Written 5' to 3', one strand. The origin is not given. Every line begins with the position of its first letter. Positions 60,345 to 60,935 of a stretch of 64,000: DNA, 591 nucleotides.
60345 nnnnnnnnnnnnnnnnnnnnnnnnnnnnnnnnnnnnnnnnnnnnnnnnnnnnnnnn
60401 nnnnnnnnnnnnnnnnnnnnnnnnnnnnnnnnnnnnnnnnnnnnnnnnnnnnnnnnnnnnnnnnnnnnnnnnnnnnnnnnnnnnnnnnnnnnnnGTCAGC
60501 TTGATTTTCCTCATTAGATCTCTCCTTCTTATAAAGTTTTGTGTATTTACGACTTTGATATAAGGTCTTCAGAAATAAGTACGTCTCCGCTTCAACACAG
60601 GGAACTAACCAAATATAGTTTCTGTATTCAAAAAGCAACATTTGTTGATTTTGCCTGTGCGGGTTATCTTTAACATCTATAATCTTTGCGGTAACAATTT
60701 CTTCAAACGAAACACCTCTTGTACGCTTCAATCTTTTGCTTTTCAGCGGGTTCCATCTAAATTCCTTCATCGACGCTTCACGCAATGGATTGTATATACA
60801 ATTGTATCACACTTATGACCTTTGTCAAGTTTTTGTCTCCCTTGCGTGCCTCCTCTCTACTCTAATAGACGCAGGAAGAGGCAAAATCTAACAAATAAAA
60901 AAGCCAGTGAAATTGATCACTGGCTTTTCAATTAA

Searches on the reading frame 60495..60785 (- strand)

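Call 12: search_protein_families(library=pfam, max_evalue=0.01, proteins=[window:60495-60785:-])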
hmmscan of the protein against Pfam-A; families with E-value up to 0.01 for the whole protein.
seq(97 aa): 1 family
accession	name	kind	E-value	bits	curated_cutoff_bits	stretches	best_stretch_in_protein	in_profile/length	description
PF17170.10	DUF5128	-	0.00039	20.1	22.9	1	14-91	212-290/321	6-bladed beta-propeller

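Call 66: search_protein_families(library=padloc, max_evalue=0.01, proteins=[window:60495-60770:-])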
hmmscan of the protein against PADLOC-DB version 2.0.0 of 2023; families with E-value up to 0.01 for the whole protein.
seq(92 aa): 0 families

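Call 67: search_protein_families(library=ncbifam, max_evalue=0.01, proteins=[window:60495-60770:-])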
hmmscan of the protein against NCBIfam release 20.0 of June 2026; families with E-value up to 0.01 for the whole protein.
seq(92 aa): 0 families
